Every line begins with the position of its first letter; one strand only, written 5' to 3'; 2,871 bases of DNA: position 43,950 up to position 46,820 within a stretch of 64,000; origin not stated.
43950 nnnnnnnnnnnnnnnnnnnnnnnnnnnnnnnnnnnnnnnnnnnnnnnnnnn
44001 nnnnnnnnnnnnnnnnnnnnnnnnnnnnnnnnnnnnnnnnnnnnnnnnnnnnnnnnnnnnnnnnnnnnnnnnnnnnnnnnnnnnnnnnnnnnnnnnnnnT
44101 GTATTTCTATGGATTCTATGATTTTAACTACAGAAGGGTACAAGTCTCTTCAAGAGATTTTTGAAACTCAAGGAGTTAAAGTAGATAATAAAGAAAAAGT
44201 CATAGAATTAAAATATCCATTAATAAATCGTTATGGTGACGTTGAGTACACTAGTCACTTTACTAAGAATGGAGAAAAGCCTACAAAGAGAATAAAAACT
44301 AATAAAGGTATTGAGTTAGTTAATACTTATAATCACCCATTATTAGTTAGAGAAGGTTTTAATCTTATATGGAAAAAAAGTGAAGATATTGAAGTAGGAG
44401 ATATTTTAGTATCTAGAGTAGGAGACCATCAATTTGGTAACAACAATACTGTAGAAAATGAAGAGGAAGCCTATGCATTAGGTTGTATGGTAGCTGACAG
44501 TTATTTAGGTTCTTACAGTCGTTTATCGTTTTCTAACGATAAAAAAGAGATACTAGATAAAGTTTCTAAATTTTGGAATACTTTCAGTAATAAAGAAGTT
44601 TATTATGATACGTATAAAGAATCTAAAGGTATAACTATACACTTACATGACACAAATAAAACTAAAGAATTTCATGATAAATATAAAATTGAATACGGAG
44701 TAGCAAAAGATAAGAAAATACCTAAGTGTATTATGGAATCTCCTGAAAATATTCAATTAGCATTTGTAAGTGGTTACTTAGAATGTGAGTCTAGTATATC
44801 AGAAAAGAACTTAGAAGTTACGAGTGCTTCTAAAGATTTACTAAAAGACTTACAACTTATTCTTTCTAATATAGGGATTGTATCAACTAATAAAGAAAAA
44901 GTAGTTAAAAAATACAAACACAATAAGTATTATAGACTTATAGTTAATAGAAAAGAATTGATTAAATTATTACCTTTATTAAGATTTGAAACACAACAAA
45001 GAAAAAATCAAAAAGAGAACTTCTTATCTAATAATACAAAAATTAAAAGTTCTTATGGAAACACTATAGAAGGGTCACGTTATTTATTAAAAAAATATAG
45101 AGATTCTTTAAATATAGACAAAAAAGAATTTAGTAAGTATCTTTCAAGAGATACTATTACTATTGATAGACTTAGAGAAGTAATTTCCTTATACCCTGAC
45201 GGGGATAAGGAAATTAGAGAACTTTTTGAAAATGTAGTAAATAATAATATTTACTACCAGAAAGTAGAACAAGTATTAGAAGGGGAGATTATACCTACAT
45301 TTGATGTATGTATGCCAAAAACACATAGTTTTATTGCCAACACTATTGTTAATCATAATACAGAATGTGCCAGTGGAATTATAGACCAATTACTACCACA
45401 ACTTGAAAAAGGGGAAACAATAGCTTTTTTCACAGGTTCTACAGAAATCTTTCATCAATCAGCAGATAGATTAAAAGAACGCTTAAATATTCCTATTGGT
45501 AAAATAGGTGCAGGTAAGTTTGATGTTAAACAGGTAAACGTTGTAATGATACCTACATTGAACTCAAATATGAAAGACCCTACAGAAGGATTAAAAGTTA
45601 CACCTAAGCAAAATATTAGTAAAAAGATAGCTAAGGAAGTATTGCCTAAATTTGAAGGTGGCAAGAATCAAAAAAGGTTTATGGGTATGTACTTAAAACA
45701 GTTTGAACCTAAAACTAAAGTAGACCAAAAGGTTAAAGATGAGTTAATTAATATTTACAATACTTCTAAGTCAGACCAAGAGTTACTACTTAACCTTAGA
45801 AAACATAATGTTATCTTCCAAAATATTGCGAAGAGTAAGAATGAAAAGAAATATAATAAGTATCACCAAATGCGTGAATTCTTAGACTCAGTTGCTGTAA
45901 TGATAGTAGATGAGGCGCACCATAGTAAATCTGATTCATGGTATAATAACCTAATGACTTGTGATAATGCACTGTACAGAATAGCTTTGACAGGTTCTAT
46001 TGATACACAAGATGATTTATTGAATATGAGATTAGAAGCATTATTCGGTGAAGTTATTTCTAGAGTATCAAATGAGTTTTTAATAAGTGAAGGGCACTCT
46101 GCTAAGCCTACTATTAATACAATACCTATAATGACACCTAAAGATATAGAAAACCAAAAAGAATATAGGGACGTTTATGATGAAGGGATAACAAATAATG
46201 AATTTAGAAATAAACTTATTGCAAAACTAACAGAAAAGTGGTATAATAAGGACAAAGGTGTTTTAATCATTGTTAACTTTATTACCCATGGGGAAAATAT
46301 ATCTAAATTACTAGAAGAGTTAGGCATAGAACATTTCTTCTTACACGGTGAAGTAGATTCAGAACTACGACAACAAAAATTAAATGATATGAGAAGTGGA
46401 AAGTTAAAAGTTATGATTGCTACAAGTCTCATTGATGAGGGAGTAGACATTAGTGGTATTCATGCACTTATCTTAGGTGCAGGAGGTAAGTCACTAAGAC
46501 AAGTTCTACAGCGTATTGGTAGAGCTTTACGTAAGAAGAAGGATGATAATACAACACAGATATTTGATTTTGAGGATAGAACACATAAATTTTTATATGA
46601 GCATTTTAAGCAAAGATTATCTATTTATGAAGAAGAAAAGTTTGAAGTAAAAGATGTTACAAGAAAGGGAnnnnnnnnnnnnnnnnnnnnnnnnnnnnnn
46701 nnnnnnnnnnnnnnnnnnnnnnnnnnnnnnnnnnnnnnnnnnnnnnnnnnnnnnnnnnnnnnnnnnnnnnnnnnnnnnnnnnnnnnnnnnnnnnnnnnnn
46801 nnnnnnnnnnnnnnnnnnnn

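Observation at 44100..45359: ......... intein inserted precisely in the helicase P-loop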

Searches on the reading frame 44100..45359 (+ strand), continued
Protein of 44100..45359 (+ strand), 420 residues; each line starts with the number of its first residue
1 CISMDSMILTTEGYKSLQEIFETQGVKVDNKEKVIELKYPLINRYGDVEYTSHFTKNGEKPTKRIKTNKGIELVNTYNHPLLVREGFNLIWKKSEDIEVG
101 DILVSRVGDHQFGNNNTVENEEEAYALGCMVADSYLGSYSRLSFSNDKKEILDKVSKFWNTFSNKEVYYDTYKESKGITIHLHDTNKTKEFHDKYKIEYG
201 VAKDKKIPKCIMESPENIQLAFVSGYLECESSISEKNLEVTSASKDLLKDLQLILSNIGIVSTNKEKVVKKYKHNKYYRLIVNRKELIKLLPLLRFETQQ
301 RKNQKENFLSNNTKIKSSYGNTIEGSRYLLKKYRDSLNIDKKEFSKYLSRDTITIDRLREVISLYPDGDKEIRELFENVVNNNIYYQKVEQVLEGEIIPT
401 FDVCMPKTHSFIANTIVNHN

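Call 50: search_solved_structures(query=A1, max_evalue=0.01, show_alignments=1)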
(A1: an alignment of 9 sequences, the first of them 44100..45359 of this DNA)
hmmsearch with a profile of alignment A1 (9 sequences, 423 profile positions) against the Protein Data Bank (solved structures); distinct sequences matched with E-value up to 0.01: 18.
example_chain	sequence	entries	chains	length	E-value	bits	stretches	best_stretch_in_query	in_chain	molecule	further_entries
1am2_A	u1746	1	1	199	6.6e-15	57.9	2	37-104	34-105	MXE GYRA INTEIN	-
7qsu_A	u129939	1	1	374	1.9e-13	53.1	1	119-288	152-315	V-ATPase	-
7qss_A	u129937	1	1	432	2.7e-13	52.6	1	119-299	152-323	V-type ATP synthase alpha chain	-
4oz6_A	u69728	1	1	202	2.8e-13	52.5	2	37-104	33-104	Mxe gyrA intein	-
1dq3_A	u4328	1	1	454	1.3e-12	50.4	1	64-315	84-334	ENDONUCLEASE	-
1mi8_A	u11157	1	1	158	3.6e-08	35.7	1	375-422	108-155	DnaB intein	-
6rpq_A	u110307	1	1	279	3.8e-08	35.6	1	384-423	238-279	Ubiquitin-like protein SMT3,1108aa long hypothetical cell division control protein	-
2cw7_A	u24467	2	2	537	1.5e-07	33.6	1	201-264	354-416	Endonuclease PI-PkoII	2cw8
4e2u_A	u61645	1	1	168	7.4e-07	31.4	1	46-113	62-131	Pho radA intein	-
6frh_A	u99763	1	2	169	8.3e-07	31.2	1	376-422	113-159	Replicative DNA helicase,Replicative DNA helicase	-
6frg_A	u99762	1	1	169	8.3e-07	31.2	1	376-422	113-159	Replicative DNA helicase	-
2lqm_A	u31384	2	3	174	1.3e-06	30.6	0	46-105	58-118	Pho radA intein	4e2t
4o1r_A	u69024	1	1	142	4e-06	29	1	384-423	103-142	Replicative DNA helicase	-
6fre_A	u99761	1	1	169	3e-05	26.1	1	375-422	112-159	Replicative DNA helicase,Replicative DNA helicase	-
6rpp_A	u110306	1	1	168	0.00025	23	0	60-104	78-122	Cell division control protein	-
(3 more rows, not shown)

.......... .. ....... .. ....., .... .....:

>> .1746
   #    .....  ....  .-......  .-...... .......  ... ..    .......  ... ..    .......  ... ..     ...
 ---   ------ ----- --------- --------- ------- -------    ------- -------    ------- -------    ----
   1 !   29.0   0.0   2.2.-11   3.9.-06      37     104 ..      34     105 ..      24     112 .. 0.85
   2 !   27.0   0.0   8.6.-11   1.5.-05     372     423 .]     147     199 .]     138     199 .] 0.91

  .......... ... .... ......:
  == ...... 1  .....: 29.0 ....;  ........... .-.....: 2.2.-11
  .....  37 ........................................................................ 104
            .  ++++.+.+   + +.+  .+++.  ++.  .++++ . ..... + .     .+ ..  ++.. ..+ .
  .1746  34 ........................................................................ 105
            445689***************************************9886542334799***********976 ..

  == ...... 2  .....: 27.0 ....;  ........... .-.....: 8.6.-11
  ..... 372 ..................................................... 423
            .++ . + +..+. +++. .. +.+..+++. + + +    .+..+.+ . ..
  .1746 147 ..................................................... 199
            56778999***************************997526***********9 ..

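Call 52: search_protein_families(library=phrogs, proteins=[window:44100-45359:+], max_evalue=0.00001)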
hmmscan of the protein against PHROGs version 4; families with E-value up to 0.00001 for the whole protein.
window:44100-45359:+ (420 aa): 2 families
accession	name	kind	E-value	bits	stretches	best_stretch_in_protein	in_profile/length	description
phrog_9666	-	unknown function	4.7e-56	191.4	1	1-420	65-486/779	-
phrog_17415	-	head and packaging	5.3e-10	39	1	1-150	189-322/940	terminase large subunit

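Call 58: find_homologous_proteins(query=window:44100-45359:+, max_evalue=1e-10)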
Query window:44100-45359:+ (420 aa): 6 proteins with E <= 1e-10 among 7823 candidates.
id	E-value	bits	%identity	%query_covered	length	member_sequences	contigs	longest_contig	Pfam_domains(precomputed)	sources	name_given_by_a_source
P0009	8.7e-128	445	71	65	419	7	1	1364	PF14528.12,PF14890.12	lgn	-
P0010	1.3e-118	414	87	50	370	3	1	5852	PF21241.3,PF14890.12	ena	-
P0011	1.5e-106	375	61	70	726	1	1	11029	PF16203.12,PF14528.12,PF00271.38,PF04851.22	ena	-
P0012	1.3e-69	253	63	43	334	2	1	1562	PF14890.12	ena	-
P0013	1.4e-43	167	50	37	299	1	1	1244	PF14890.12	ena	-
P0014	3.5e-43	166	48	38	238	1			PF14890.12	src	-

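Call 65: predict_structure(alignment_id=A2)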
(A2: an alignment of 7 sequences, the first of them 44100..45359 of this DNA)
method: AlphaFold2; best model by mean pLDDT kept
length: 420 residues; sequences in the alignment: 7
mean_pLDDT: 46.3   pTM: 0.28
mean pLDDT of the five models: 46.3, 43.3, 42.5, 42.2, 41.3
residues with pLDDT >= 90: 0; 70-90: 52; 50-70: 113; < 50: 255
segments of 3 or more residues with pLDDT < 50: 43-47, 57-85, 87-89, 100-192, 194-222, 224-226, 228-233, 241-244, 269-276, 292-321, 382-420
pLDDT, mean of each block of 10 residues (from residue 1): 53 70 71 63 48 49 35 36 45 50 38 36 30 26 32 37 27 25 37 41 31 42 48 54 51 58 62 47 64 43 30 35 62 80 69 67 81 72 33 24 22 20
secondary structure, 60 per line:
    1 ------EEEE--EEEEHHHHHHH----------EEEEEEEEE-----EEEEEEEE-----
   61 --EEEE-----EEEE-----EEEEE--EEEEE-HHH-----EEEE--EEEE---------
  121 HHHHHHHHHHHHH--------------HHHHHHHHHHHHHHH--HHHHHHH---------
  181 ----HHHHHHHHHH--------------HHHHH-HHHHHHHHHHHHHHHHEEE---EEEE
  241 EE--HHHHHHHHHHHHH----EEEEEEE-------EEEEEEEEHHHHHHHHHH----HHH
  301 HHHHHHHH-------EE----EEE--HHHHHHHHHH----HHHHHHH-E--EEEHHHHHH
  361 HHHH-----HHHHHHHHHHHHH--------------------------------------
elements in order: E7-10 E13-16 H17-23 E34-42 E48-55 E63-66 E72-75 E81-85 E88-92 E102-105 E108-111 H121-133 H148-162 H165-171 H185-194 H209-213 H215-230 E231-233 E237-242 H245-257 E262-268 E276-283 H284-293 H298-308 E322-324 H327-336 H341-347 E352-354 H355-364 H370-382

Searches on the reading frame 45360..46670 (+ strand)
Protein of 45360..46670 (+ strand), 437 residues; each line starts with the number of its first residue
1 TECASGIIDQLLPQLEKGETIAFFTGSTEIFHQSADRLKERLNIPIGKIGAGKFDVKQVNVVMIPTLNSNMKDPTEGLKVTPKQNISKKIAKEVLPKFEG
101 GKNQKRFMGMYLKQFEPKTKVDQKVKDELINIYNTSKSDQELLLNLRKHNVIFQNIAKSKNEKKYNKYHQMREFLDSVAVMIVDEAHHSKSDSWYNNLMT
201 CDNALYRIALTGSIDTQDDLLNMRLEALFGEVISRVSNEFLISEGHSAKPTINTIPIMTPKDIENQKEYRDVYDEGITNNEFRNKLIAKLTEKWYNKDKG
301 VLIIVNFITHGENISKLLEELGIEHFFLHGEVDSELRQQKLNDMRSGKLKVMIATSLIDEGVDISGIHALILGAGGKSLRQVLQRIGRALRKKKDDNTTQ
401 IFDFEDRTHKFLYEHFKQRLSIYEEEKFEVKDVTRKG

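Call 70: search_dna_similar(query=window:45360-46670:+, collection=phages, mode=protein, max_rows=5, max_evalue=1e-40)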
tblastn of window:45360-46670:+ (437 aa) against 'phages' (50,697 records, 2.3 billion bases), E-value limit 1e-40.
Records with a match: 748; places in all: 748; records where one place covers at least 80% of the query: 717.
Best place of each record, by identity: 95-99% 1; 60-80% 335; <60% 412.
By first word of the organism name: Staphylococcus 339; Bacillus 244; Enterococcus 69; Listeria 54; Lactobacillus 26; Brochothrix 4; Mammaliicoccus 3; Lysinibacillus 2; Silviavirus 1; phage 1; and 5 more.
By host as written in the record: Staphylococcus aureus 111; - 67; Listeria monocytogenes 43; Staphylococcus sp. 27; Bacillus subtilis 26; Bacillus cereus 26; Staphylococcus carnosus TM300 22; Enterococcus faecalis 20; and 178 more.
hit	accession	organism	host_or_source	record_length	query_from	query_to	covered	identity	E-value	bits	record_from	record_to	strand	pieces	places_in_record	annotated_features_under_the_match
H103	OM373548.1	Staphylococcus phage vB_SpsM-DH2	Staphylococcus pseudintermedius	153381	1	437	100%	96.8%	0e+0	870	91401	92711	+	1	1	record has no annotation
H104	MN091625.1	Staphylococcus phage PALS_1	Staphylococcus aureus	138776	1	435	100%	75.6%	0e+0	691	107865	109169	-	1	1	DNA helicase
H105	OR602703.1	Staphylococcus phage vB_SauM-V1SA15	Staphylococcus aureus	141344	1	435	100%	75.6%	0e+0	691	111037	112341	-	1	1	DNA helicase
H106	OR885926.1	Staphylococcus phage 184DA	Staphylococcus sp.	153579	1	435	100%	75.6%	0e+0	688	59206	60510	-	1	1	DNA helicase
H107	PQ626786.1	Staphylococcus phage Zeno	Staphylococcus aureus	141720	1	435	100%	75.4%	0e+0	689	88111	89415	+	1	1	DNA helicase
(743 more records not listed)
